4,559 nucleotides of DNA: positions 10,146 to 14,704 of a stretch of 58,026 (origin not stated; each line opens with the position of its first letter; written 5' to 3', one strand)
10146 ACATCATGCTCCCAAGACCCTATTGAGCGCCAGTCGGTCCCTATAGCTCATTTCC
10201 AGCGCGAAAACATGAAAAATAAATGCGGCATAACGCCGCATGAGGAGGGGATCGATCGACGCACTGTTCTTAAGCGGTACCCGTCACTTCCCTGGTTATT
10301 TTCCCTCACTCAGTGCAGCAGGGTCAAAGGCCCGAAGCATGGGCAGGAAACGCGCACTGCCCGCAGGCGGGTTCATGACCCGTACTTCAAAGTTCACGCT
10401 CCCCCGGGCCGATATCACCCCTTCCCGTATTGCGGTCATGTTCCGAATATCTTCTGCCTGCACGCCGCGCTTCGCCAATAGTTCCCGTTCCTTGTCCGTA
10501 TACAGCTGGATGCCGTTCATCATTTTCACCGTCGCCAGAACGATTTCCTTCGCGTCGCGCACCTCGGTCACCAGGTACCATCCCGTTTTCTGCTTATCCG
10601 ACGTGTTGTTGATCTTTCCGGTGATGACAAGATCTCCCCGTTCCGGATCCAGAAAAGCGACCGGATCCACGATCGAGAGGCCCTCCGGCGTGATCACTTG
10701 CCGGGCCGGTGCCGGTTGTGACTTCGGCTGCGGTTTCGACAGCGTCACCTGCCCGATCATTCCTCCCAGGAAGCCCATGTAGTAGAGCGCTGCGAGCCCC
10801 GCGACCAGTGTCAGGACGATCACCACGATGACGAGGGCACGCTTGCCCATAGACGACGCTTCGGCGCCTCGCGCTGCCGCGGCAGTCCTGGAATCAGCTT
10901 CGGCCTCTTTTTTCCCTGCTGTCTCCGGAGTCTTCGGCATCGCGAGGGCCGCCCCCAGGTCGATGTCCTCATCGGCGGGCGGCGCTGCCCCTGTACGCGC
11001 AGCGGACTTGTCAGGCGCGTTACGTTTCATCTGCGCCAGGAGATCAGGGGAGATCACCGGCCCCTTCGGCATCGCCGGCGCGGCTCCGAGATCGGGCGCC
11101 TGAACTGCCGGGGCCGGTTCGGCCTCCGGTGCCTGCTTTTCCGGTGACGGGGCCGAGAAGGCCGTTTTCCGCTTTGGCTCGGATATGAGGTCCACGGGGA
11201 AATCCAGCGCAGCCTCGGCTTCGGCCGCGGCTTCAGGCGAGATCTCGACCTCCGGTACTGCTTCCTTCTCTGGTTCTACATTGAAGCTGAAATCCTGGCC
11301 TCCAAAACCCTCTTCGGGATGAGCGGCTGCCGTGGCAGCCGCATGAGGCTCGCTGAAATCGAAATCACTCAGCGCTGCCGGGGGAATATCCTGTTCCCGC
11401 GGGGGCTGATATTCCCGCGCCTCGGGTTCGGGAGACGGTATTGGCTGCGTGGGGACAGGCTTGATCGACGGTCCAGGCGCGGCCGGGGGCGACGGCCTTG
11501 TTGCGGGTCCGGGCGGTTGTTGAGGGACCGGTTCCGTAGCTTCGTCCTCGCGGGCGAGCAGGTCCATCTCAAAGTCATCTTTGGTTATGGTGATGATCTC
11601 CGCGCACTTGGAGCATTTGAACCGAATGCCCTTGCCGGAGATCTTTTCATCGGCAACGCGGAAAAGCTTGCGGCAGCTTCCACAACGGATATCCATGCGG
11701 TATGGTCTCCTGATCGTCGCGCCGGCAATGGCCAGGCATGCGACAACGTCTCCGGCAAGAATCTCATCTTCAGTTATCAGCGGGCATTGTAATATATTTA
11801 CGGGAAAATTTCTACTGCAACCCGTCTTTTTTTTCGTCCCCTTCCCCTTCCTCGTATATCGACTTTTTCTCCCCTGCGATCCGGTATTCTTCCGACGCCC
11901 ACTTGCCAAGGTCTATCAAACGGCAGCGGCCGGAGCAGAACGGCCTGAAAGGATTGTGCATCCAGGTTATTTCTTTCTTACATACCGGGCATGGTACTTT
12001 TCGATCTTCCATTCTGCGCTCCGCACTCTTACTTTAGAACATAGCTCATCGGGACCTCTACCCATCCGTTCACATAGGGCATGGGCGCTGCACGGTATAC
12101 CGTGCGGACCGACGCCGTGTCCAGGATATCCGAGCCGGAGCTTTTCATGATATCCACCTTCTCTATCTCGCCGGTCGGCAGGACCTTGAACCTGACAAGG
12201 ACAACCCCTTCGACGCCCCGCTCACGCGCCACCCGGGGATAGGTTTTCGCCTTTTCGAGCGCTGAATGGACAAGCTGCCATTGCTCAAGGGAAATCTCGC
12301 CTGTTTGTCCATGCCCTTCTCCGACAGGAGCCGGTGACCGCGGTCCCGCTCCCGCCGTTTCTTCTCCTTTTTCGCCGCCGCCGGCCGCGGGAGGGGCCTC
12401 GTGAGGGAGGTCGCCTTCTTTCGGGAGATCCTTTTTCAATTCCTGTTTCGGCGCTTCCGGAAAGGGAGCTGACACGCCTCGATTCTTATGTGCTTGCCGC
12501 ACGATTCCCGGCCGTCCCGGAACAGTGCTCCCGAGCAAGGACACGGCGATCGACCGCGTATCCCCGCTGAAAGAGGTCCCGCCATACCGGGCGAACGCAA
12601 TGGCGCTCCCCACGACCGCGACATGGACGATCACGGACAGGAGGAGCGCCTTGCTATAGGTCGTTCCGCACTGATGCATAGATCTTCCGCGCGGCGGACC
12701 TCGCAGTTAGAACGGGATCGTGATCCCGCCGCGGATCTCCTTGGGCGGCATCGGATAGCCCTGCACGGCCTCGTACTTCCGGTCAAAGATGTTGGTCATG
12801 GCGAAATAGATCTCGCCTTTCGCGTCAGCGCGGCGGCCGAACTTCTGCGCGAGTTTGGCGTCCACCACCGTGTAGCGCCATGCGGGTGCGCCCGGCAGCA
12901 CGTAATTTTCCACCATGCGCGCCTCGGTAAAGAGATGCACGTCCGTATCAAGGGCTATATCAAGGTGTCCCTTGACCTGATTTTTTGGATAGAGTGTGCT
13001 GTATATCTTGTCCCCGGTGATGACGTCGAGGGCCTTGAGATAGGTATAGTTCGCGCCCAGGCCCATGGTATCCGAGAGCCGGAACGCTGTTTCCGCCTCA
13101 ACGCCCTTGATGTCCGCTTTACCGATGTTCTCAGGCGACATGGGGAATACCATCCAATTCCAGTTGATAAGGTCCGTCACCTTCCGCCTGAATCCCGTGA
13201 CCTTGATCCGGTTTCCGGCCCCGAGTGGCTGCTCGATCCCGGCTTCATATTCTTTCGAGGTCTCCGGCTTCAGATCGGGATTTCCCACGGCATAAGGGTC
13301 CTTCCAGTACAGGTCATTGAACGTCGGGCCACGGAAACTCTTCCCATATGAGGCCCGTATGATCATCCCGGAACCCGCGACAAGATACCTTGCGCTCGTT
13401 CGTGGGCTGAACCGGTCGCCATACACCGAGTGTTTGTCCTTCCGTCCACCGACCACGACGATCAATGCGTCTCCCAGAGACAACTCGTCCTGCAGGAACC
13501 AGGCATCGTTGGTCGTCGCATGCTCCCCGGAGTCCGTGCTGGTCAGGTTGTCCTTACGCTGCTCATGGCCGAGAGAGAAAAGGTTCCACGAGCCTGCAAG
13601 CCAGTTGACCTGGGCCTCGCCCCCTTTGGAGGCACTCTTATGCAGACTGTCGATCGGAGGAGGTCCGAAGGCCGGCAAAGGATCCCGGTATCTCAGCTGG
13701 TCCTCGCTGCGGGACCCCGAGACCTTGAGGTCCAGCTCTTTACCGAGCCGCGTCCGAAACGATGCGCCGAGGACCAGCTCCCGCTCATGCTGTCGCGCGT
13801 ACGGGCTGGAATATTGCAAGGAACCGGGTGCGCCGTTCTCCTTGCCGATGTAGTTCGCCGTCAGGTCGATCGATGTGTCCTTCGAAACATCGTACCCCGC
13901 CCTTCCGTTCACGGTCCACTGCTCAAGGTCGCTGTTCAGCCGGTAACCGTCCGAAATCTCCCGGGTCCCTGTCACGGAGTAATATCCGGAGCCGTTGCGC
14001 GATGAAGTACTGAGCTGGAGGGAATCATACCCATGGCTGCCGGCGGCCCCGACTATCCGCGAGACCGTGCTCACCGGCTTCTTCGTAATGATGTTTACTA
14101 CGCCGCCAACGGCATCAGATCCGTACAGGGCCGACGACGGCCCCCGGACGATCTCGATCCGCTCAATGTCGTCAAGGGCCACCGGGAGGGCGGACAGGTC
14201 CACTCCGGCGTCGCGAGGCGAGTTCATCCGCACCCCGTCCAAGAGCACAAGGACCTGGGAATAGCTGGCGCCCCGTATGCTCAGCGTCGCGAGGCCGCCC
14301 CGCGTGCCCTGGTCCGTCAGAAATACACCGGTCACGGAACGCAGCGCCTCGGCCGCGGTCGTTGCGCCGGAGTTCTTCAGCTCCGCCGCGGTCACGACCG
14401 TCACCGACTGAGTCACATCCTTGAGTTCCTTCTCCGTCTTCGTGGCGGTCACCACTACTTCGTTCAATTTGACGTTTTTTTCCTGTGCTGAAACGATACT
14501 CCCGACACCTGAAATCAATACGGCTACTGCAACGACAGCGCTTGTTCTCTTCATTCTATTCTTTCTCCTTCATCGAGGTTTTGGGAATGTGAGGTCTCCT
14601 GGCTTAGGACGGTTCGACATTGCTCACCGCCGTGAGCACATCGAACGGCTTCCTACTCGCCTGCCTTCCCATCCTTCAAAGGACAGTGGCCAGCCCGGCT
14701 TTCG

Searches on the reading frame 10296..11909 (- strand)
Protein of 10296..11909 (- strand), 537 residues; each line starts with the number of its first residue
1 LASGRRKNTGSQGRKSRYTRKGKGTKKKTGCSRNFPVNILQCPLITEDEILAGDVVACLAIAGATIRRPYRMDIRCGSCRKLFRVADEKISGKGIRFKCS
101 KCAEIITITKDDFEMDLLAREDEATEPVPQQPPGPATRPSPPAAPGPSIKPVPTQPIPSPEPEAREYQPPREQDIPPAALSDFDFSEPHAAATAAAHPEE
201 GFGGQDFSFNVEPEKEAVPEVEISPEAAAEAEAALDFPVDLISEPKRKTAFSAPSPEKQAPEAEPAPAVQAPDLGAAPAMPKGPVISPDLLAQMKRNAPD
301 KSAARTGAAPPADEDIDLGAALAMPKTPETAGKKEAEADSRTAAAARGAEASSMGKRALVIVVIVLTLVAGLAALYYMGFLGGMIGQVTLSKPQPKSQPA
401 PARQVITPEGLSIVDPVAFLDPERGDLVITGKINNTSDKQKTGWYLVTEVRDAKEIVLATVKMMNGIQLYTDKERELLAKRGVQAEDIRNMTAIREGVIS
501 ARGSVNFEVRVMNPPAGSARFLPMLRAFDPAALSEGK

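Call 25: search_protein_families(library=pfam, proteins=[window:10296-11909:-], max_evalue=0.00001)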
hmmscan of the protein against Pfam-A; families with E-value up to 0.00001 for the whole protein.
window:10296-11909:- (537 aa): 2 families
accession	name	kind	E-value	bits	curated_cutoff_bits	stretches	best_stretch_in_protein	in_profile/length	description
PF13717.11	Zn_ribbon_4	-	8.2e-10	38.9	30.3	1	72-106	1-35/36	zinc-ribbon domain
PF13719.11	Zn_ribbon_5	-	1.2e-06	28.5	29.3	1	72-107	1-36/37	zinc-ribbon domain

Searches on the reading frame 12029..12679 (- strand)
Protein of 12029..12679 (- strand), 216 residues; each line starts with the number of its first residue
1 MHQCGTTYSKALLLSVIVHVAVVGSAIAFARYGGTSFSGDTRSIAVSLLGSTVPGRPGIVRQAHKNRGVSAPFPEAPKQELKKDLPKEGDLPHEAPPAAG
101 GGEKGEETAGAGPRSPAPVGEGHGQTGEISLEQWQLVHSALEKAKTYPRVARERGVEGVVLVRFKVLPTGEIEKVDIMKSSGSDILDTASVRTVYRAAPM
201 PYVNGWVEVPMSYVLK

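Call 25: search_protein_families(library=pfam, proteins=[window:12029-12679:-], max_evalue=0.00001)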
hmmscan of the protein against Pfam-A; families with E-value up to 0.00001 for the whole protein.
window:12029-12679:- (216 aa): 2 families
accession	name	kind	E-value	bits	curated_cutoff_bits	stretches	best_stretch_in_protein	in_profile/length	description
PF03544.19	TonB_C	-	1.4e-16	61.1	24.6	1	144-212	2-70/79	Gram-negative bacterial TonB protein C-terminal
PF13103.11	TonB_2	-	1.9e-06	28.3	22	0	156-204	24-72/85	TonB C terminal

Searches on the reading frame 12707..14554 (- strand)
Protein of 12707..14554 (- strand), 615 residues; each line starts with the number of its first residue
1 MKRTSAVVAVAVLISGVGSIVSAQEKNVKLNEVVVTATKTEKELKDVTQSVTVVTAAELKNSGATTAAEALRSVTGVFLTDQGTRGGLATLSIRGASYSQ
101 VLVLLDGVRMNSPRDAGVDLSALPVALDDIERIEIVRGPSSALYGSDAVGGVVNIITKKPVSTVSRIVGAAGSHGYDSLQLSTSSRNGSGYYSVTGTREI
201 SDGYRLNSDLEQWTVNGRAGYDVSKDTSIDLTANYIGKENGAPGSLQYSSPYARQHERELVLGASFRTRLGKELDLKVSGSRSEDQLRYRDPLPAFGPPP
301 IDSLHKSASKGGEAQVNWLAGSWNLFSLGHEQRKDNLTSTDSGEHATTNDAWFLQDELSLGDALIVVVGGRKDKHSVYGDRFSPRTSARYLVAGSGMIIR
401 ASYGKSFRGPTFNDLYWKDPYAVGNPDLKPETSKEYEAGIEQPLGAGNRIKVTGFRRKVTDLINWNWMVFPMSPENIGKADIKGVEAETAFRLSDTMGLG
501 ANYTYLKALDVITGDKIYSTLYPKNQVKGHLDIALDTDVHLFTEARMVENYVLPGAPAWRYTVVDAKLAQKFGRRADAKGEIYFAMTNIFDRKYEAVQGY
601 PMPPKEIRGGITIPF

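Call 24: search_protein_families(library=pfam, proteins=[window:12707-14554:-], max_evalue=0.00001)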
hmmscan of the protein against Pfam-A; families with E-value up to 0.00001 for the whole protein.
window:12707-14554:- (615 aa): 3 families
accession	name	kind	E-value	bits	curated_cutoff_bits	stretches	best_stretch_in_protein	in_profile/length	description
PF00593.30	TonB_dep_Rec_b-barrel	-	4.2e-43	149.3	27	1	181-588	43-435/436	TonB dependent receptor-like, beta-barrel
PF07715.20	Plug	-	1.1e-30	106.7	23.9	1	44-152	2-107/107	TonB-dependent Receptor Plug Domain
PF14905.12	OMP_b-brl_3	-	5.7e-08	32.7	27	0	417-595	200-379/408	Outer membrane protein beta-barrel family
